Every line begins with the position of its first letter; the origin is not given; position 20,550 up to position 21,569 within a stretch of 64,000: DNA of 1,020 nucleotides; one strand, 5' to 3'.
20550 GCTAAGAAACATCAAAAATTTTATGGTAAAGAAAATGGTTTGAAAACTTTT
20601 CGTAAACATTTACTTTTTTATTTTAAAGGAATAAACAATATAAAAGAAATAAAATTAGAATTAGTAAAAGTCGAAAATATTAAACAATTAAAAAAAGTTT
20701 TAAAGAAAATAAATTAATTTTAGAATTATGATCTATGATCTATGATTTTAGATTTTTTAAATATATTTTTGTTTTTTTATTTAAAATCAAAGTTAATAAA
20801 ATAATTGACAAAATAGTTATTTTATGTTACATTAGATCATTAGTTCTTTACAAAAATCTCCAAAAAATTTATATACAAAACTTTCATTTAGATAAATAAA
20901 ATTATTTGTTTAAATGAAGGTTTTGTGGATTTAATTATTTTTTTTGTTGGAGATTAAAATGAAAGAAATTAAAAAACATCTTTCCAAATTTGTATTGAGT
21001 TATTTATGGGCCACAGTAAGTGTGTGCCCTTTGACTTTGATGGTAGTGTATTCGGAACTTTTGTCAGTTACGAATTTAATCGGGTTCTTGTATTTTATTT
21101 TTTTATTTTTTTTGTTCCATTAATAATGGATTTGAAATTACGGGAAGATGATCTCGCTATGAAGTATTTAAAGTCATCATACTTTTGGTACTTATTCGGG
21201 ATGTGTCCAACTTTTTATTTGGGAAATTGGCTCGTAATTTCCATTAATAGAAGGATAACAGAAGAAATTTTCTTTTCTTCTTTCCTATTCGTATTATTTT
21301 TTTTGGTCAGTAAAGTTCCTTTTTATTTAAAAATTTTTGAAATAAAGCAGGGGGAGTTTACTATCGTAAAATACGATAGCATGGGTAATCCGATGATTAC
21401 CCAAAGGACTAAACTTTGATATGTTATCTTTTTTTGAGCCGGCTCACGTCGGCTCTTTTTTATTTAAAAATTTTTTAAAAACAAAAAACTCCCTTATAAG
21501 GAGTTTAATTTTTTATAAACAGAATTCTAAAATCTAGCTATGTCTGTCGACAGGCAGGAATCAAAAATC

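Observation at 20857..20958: Conserved ~100-nt 5' leader present twice (20857-20958 and 32922-33026) with potential to sequester the GGAG ribosome-binding site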

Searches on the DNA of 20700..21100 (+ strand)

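Call 9: search_rna_families(source=window, start=20700, end=21100, threshold=evalue, max_evalue=10)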
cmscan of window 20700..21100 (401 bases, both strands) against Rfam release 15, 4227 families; matches with E-value up to 10: 13.
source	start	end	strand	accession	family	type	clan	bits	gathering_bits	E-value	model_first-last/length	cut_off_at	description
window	20870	20929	+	RF03640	mir-3747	Gene; miRNA;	-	23.6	63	0.017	1-67/67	no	mir-3747 microRNA precursor family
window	20878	20932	+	RF04181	rteR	Gene; sRNA;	-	22.3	72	0.38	1-84/84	no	rteR sRNA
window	20876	20925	+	RF03802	MIR5649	Gene; miRNA;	-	22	100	0.06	26-76/101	no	MIR5649 microRNA precursor family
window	20881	20920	+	RF03284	mir-4637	Gene; miRNA;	-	22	89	0.075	1-84/84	no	mir-4637 microRNA precursor family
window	20961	21032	+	RF00078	MicA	Gene; sRNA;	-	19.6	41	1.1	1-75/75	no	MicA sRNA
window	20876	20925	+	RF03477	MIR862_2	Gene; miRNA;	-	18.5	71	0.66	17-74/90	no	MIR862_2 microRNA precursor family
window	20876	20925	+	RF03616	MIR1888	Gene; miRNA;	-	18.1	72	0.86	1-101/101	no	MIR1888 microRNA precursor family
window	20871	20923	-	RF04181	rteR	Gene; sRNA;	-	17.9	72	3.3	1-84/84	no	rteR sRNA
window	20875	20926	+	RF03530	bglG-cis-reg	Cis-reg;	-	17.4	80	1.3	59-112/137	no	cis-regulatory element of the bglG/LicT operon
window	20876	20925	+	RF03940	MIR9563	Gene; miRNA;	-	17.4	90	1.3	20-108/127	no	MIR9563 microRNA precursor family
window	20875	20926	-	RF02244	mir-785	Gene; miRNA;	-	15.9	62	1.7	16-70/90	no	mir-785 microRNA precursor family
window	20876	20925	-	RF03802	MIR5649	Gene; miRNA;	-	14.7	100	5.6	26-76/101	no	MIR5649 microRNA precursor family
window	20979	21029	-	RF01833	astro_FSE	Cis-reg; frameshift_element;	-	11.6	70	2.5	1-55/55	no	ribosomal frameshift site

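Call 40: build_rna_model(alignment_id=A2)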
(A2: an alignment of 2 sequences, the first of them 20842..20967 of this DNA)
Model R1 built from alignment A2 (2 sequences, 129 columns); structure: RNAalifold consensus.
model positions 129; base pairs 33; branch points 0; effective number of sequences 0.95; information 0.59 bits per position. Calibrated on 0.2 Mb of random sequence (short: E-values are rough).
structure used (alignment columns):
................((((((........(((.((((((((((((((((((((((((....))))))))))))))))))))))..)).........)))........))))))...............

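Call 41: search_with_rna_model(model_id=R1, sources=[window, L045, L046, L047, L048, L009, L010, L011, L012, L013, L014, L015, L016, L017, L018, L019, L020, L021, L022, L023, L024, L025, L026, L027, L028, L029, L030, L031, L032, L033, L034, L035, L036, L037, L038, L039, L040, L041, L042, L043, L044], max_evalue=10)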
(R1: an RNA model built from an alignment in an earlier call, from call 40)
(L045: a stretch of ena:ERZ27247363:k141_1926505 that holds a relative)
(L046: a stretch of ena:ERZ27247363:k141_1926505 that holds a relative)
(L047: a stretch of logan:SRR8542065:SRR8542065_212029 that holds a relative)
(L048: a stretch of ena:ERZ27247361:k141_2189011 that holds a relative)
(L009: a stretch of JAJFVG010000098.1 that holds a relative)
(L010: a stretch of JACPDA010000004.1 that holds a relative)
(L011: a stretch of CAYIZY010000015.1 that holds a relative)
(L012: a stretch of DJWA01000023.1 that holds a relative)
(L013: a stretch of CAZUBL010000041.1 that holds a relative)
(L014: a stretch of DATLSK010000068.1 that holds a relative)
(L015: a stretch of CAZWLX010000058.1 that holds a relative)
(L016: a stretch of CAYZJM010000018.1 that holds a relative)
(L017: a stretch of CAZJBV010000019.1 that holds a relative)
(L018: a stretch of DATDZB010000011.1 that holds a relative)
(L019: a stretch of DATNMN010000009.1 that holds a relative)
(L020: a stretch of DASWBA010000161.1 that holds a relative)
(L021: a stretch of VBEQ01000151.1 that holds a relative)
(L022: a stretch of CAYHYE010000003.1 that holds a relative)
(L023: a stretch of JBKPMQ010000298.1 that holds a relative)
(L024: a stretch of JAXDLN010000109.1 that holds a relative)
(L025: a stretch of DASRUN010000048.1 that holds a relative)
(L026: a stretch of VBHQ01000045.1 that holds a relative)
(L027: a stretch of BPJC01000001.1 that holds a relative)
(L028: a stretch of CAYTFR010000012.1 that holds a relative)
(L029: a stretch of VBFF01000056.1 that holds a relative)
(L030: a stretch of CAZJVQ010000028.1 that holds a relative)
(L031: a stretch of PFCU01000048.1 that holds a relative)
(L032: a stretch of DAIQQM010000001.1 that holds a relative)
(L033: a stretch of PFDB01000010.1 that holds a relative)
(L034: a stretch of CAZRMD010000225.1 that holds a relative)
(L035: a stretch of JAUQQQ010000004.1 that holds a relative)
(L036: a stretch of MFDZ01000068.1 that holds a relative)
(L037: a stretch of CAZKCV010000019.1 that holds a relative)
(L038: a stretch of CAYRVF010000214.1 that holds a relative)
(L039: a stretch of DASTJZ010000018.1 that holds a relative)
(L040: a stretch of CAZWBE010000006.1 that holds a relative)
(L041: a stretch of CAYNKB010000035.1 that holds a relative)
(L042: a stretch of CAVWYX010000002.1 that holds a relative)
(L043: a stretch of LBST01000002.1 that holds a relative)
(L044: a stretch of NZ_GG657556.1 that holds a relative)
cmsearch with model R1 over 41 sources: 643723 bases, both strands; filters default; matches with E-value up to 10: 14.
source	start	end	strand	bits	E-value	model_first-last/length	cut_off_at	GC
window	32907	33035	+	137.1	1.6e-24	1-129/129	no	0.19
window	20842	20967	+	128.7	9e-23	1-129/129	no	0.18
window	20875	20926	-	35.6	0.0028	35-88/129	no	0.17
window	32940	32991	-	33.7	0.007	36-87/129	no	0.21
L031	3696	3761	+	20.1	5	1-129/129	no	0.29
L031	7780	7823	+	19.8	5.8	1-129/129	no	0.23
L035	19782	19869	+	19.3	7.3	1-129/129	no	0.3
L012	4454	4548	-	19.3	7.3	1-129/129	no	0.28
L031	2502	2609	-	19.2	7.8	1-129/129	no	0.3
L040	6597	6703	-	19.1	8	1-129/129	no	0.32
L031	7491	7569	+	19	8.3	1-129/129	no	0.28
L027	8233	8356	+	18.8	9.5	1-129/129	no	0.27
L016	7870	7981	+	18.7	9.6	1-129/129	no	0.32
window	38833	38911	-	18.7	9.8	1-129/129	no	0.23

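Call 60: search_with_rna_model(model_id=R1, sources=[L049, L050, L051, L052, L053, L054, L055, L056, L057, L058], max_evalue=10)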
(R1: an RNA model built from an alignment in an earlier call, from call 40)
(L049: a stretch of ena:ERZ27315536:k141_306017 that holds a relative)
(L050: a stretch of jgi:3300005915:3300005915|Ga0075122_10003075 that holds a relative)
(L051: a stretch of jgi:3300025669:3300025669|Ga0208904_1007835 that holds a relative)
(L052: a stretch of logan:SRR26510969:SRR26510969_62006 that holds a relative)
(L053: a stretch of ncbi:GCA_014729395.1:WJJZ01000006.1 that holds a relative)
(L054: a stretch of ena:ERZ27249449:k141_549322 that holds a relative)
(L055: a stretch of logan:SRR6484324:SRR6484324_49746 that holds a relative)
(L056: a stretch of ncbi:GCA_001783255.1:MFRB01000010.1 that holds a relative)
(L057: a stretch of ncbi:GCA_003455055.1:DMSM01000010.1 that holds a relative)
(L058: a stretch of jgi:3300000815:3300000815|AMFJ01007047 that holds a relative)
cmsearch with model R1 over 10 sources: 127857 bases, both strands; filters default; matches with E-value up to 10: 14.
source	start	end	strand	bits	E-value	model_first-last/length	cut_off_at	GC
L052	2121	2225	+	20.2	0.96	1-129/129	no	0.3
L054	8878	8946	-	20.1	0.99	1-129/129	no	0.38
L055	3980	4048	-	20.1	0.99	1-129/129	no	0.38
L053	10728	10851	-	18.8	1.8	1-129/129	no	0.35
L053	12579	12618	+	18.4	2.3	1-129/129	no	0.28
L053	11525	11618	-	18.2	2.5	1-129/129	no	0.26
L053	1116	1225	-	17.9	2.8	1-129/129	no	0.26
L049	7063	7130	-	17.2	4.1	1-129/129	no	0.28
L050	7043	7110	-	17.2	4.1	1-129/129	no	0.28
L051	4350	4417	-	17.2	4.1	1-129/129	no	0.28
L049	2127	2181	+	16.6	5.4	1-129/129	no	0.29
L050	2107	2161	+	16.6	5.4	1-129/129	no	0.29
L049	4100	4164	+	15.3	10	1-129/129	no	0.25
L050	4080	4144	+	15.3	10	1-129/129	no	0.25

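Call 80: search_dna_similar(query=window:20842-20967:+, collection=phages, mode=distant, max_evalue=0.01, max_rows=8)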
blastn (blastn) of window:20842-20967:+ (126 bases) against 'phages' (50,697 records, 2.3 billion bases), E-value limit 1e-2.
No match.

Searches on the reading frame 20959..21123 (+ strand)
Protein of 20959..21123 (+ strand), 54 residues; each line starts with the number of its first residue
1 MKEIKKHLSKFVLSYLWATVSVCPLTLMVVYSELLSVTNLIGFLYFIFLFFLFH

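Call 17: search_protein_families(library=pfam, proteins=[window:20959-21123:+], max_evalue=0.01)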
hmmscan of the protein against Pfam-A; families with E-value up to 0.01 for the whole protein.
window:20959-21123:+ (54 aa): 0 families

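Call 67: search_protein_families(library=phrogs, proteins=[window:20959-21123:+], max_evalue=0.1)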
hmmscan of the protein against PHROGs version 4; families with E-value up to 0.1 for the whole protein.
window:20959-21123:+ (54 aa): 1 family
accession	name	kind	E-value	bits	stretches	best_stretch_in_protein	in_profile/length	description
phrog_21126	-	unknown function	0.0019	19.1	1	2-46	2-51/86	-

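Call 68: search_protein_families(library=padloc, proteins=[window:20959-21123:+], max_evalue=0.1)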
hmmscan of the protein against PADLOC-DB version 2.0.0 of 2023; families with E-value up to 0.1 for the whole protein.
window:20959-21123:+ (54 aa): 0 families

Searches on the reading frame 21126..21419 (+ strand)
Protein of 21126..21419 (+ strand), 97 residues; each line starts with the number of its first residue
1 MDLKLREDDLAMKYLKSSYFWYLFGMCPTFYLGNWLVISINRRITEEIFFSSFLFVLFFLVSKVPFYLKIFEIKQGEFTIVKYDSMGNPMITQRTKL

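Call 17: search_protein_families(library=pfam, proteins=[window:21126-21419:+], max_evalue=0.01)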
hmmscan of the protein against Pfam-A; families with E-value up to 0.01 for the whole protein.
window:21126-21419:+ (97 aa): 0 families

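Call 46: find_homologous_proteins(query=window:21126-21419:+, max_evalue=0.01)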
Query window:21126-21419:+ (97 aa): 1 proteins with E <= 0.01 among 2 candidates.
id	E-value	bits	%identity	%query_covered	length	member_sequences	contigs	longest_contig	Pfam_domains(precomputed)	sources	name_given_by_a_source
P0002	3.4e-57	209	100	100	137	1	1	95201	-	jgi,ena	-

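Call 67: search_protein_families(library=phrogs, proteins=[window:21126-21419:+], max_evalue=0.1)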
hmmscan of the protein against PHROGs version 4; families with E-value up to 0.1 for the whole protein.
window:21126-21419:+ (97 aa): 0 families

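Call 68: search_protein_families(library=padloc, proteins=[window:21126-21419:+], max_evalue=0.1)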
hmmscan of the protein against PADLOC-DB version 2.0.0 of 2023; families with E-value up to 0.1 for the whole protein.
window:21126-21419:+ (97 aa): 0 families
